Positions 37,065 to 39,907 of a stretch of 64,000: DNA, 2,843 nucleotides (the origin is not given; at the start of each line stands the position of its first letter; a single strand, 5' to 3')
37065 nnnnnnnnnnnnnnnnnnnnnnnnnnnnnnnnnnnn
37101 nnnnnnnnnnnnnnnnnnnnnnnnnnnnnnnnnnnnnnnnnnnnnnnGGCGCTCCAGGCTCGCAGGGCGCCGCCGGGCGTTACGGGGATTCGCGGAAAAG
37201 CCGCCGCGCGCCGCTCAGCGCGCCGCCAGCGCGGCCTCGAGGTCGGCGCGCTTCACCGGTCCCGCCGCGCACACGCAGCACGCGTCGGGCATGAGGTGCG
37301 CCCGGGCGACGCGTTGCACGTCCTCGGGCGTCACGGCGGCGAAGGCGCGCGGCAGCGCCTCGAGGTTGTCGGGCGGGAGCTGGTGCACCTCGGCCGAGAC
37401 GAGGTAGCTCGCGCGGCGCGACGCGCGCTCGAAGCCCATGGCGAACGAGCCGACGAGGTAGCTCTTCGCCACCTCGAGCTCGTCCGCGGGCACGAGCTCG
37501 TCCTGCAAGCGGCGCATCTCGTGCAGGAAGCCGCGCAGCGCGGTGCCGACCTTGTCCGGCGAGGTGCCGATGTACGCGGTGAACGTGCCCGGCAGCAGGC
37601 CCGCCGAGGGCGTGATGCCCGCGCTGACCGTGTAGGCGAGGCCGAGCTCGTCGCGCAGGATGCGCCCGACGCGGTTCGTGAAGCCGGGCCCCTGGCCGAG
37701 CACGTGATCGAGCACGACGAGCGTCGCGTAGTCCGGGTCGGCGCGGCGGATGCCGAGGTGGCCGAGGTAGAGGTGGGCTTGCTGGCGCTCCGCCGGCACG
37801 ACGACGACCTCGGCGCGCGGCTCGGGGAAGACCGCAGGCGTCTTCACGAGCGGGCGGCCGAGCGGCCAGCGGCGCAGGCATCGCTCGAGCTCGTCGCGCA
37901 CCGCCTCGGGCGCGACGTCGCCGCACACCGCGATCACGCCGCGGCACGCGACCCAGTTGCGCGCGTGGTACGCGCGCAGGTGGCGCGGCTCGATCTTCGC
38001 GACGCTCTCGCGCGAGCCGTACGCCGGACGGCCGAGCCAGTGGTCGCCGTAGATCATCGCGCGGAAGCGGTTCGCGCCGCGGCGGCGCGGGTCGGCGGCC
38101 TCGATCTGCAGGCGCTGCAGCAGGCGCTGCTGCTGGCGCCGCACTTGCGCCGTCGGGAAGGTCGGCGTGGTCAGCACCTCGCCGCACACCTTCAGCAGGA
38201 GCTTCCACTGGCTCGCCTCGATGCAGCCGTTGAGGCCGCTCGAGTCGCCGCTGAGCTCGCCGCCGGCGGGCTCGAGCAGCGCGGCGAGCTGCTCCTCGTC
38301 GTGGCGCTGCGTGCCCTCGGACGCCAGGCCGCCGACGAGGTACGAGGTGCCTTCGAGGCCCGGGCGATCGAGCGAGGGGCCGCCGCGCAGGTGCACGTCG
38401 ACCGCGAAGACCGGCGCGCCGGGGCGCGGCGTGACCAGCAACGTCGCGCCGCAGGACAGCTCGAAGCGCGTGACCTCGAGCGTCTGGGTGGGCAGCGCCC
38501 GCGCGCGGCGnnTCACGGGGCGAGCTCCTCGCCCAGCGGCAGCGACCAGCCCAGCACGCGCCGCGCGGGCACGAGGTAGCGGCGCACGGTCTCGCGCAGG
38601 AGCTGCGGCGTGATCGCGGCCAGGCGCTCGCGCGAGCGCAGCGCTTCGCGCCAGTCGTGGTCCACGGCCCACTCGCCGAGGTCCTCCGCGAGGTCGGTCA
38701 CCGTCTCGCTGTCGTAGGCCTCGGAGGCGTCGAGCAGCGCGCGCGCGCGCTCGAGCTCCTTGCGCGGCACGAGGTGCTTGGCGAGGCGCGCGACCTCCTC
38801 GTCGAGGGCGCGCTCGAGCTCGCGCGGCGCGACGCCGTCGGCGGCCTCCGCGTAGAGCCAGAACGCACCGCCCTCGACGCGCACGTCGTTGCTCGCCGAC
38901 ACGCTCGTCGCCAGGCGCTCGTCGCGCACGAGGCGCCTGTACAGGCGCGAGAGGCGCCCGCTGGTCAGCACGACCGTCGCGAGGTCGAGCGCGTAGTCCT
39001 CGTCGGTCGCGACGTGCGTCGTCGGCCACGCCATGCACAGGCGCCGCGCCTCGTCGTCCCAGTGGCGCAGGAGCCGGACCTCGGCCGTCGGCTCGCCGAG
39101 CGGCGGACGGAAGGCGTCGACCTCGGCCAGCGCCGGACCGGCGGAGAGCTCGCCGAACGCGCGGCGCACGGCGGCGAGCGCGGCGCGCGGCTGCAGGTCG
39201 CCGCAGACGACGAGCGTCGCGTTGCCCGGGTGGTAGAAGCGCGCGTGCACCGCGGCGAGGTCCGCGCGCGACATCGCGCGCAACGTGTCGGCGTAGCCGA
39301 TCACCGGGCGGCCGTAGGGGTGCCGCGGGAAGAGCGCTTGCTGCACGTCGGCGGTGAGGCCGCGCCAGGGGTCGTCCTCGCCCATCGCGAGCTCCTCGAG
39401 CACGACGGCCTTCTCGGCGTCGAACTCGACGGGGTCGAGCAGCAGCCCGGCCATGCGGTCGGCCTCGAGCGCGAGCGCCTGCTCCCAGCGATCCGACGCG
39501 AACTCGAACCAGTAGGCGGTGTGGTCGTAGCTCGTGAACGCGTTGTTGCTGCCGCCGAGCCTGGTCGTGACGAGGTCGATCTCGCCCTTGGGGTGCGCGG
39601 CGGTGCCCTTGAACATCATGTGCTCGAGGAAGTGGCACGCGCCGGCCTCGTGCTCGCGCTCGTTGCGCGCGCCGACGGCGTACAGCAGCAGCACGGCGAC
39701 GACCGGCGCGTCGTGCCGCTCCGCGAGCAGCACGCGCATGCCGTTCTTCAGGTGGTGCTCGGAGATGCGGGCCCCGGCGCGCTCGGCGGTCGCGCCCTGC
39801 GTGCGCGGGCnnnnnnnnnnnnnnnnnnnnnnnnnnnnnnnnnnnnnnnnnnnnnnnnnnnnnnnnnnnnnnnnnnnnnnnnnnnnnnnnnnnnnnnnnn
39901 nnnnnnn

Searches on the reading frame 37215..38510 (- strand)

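Call 25: search_protein_families(library=pfam, proteins=[window:37215-38510:-], max_evalue=0.001)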
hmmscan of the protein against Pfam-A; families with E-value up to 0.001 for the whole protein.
window:37215-38510:- (431 aa): 1 family
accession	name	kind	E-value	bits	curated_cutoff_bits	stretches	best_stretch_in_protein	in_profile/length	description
PF05193.26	Peptidase_M16_C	-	8.3e-29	101.2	23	1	173-350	2-179/181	Peptidase M16 inactive domain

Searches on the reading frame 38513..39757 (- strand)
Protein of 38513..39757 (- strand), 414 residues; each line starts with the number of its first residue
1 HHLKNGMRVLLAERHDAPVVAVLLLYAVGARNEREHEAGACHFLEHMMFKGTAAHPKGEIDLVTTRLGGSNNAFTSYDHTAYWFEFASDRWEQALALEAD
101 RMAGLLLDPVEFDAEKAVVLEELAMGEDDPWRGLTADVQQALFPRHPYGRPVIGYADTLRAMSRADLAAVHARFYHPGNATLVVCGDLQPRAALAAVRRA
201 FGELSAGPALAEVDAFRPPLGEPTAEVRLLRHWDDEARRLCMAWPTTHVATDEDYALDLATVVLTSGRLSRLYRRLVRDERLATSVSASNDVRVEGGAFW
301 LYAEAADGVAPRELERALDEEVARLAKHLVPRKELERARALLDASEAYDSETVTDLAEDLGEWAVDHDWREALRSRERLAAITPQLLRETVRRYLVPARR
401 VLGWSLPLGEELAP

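Call 25: search_protein_families(library=pfam, proteins=[window:38513-39757:-], max_evalue=0.001)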
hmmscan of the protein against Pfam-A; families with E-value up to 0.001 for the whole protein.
window:38513-39757:- (414 aa): 2 families
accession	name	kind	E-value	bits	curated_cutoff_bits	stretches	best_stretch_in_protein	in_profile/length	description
PF05193.26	Peptidase_M16_C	-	2.3e-27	96.5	23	1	162-342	2-181/181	Peptidase M16 inactive domain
PF00675.25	Peptidase_M16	-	3.8e-27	95.5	22.3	1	8-153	1-146/149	Insulinase (Peptidase family M16)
